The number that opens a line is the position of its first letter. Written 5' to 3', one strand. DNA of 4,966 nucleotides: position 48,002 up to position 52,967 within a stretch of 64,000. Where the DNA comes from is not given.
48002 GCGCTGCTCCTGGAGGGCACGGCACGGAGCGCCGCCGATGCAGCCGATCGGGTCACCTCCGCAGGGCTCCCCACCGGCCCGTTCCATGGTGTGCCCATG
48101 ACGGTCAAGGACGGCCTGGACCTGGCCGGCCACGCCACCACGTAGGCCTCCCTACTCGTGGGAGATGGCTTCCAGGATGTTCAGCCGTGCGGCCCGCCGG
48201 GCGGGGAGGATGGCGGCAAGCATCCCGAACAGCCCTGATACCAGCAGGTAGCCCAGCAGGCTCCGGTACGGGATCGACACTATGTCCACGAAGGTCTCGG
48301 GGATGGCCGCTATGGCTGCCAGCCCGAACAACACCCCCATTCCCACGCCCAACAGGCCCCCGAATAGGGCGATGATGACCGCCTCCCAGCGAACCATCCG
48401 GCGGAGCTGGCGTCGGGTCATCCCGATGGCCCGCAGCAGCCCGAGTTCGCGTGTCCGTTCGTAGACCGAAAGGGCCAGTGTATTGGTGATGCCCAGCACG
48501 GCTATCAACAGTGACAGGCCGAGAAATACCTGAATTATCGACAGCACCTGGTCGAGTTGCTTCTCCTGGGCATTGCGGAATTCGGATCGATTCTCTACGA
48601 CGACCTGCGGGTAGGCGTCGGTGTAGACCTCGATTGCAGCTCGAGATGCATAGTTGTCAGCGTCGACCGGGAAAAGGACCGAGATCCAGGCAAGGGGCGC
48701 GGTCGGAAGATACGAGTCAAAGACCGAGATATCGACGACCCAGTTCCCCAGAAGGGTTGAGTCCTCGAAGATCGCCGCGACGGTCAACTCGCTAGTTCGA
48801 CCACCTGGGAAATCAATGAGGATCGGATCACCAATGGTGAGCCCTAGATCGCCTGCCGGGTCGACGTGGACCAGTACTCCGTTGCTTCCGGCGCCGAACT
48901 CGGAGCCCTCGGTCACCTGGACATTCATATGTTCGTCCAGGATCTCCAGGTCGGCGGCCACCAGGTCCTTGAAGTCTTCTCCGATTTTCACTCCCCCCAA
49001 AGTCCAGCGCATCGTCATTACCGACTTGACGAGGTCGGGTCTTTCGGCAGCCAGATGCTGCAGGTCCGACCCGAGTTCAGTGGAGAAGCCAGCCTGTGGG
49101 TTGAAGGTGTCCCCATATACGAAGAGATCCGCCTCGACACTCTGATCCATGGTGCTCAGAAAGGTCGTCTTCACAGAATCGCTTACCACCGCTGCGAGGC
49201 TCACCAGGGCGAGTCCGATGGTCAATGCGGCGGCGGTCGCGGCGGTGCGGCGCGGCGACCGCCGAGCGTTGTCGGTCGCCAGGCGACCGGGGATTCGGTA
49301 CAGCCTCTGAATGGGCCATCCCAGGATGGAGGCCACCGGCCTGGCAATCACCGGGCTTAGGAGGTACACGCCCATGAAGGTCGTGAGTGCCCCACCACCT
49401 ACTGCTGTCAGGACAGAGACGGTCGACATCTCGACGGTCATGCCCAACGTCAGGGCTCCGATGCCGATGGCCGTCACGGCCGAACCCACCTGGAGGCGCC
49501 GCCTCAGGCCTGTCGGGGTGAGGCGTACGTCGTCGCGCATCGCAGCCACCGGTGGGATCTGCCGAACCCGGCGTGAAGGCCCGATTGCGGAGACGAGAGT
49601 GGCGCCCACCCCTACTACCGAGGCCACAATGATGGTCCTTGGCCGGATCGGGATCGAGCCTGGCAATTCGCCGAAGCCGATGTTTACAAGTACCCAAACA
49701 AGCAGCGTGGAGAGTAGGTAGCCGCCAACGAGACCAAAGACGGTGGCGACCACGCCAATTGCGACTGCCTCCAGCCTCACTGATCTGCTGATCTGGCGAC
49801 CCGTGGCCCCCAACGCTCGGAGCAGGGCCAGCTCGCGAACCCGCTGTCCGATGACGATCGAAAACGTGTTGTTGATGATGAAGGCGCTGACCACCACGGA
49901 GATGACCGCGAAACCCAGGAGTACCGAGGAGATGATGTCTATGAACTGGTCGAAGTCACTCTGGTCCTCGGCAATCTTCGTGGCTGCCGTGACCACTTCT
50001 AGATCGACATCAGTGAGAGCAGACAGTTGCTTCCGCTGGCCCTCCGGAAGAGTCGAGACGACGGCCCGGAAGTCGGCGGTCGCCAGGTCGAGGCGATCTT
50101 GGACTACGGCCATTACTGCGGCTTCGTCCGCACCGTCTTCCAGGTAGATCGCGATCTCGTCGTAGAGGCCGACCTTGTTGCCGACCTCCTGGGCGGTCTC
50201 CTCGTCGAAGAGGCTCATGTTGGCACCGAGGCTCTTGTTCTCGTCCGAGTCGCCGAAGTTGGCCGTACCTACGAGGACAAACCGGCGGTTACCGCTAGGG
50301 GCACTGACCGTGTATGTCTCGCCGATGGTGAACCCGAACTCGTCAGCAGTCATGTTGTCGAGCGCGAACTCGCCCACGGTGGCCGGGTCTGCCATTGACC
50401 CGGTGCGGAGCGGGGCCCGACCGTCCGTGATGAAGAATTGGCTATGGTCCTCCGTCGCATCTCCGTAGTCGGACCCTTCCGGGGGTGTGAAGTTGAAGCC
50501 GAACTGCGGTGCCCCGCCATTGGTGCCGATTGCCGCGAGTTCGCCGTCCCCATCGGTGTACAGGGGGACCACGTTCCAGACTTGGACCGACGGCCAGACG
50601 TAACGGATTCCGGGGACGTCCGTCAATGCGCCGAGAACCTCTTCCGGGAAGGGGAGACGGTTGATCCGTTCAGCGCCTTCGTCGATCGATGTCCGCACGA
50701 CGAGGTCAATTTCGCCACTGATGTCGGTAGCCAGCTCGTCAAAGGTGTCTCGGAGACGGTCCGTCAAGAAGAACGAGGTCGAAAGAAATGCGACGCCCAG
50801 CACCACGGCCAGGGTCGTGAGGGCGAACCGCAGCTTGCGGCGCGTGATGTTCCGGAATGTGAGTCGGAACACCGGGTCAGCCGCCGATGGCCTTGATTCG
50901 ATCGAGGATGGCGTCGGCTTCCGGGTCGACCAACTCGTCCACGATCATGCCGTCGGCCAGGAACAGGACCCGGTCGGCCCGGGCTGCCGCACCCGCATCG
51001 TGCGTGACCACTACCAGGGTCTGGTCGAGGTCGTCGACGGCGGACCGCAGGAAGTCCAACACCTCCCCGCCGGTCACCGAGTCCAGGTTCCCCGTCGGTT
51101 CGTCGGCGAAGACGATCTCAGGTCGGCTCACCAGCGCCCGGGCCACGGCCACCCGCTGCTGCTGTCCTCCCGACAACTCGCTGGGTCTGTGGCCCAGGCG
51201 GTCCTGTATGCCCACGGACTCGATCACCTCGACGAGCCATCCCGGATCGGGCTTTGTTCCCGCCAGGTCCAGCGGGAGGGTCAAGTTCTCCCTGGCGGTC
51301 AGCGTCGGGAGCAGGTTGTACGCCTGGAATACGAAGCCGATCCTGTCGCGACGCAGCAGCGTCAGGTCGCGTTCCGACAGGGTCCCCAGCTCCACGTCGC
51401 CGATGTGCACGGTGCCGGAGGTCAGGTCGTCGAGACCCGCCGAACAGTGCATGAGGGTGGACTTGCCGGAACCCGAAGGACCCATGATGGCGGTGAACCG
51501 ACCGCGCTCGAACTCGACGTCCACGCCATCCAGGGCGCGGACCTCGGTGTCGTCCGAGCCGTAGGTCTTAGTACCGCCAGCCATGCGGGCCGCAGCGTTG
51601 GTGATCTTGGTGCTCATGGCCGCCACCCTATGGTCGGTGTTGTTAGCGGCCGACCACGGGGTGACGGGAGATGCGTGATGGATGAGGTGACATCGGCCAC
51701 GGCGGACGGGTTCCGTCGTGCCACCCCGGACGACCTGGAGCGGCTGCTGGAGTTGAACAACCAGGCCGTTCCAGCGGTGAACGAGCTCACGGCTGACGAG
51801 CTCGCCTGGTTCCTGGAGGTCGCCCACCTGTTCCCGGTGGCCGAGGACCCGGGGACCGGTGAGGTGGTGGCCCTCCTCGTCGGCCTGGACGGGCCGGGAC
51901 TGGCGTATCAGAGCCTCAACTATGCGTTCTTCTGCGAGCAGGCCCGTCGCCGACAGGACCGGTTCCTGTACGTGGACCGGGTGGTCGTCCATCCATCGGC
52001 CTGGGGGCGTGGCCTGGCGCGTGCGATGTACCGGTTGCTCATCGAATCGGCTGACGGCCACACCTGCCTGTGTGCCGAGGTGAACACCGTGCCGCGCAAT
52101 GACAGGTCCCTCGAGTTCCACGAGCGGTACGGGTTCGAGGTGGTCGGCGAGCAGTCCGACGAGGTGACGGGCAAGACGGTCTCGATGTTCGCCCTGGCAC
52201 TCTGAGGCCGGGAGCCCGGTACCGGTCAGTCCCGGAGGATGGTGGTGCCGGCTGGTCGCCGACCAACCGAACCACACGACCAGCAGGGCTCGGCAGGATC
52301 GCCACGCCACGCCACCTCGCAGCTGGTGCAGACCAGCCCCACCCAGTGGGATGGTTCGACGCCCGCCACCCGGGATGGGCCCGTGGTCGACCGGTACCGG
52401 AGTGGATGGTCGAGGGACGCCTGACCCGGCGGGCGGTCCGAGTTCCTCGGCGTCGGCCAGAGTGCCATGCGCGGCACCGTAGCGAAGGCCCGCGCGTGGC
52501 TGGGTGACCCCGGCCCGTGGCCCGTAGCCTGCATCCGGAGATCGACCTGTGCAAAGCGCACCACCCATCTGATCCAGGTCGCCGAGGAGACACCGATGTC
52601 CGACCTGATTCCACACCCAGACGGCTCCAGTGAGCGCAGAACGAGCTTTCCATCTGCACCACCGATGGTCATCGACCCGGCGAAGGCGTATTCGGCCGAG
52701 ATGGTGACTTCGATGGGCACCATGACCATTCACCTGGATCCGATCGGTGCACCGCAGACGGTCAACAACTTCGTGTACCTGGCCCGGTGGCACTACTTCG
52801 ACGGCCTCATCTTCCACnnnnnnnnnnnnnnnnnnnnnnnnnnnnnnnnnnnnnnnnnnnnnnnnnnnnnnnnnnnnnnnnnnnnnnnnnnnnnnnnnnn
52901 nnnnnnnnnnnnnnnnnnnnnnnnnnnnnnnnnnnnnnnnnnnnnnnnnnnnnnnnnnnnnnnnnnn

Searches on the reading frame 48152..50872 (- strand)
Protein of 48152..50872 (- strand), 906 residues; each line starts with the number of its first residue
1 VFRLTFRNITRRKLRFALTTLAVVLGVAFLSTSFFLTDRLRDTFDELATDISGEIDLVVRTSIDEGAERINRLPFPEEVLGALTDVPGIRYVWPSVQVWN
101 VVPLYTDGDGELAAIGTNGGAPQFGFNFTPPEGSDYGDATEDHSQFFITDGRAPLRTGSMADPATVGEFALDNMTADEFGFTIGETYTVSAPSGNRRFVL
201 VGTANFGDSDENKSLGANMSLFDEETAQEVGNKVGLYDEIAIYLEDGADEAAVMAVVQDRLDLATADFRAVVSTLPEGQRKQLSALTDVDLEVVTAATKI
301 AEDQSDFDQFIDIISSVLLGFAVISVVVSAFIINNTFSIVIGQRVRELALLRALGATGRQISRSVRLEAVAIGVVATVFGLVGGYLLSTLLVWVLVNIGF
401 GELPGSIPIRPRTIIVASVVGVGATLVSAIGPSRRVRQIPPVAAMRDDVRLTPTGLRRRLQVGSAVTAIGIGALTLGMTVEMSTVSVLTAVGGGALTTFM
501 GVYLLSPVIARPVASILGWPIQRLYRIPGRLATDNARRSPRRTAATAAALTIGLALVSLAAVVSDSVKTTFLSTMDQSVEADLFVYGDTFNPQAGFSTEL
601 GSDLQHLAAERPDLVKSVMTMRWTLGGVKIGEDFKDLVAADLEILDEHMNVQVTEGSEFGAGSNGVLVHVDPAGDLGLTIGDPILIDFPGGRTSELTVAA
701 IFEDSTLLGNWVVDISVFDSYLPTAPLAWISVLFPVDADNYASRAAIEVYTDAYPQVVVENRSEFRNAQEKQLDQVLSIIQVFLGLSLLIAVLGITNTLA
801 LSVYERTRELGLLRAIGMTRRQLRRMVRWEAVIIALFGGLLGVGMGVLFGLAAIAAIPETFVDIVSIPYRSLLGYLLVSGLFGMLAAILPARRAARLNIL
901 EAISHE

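Call 84: search_protein_families(library=pfam, max_evalue=0.0001, proteins=[window:48152-50872:-])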
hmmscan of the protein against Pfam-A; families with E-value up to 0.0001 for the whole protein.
window:48152-50872:- (906 aa): 2 families
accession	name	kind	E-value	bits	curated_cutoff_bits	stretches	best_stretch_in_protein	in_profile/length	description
PF02687.27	FtsX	-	2.9e-37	127.8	25.5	2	782-899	2-120/120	FtsX-like permease C-terminal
PF12704.14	MacB_PCD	-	3.7e-15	57.2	27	2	17-258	2-205/207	MacB-like periplasmic core domain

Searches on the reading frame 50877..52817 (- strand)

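Call 84: search_protein_families(library=pfam, max_evalue=0.0001, proteins=[window:50877-52817:-])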
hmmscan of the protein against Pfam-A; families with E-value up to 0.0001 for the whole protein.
window:50877-52817:- (646 aa): 2 families
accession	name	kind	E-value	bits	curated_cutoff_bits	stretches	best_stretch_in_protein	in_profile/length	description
PF00005.33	ABC_tran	-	3.8e-30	105.7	25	1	429-575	1-136/137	ABC transporter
PF13555.12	AAA_29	-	5.4e-05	23.3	27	0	429-456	12-39/61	P-loop containing region of AAA domain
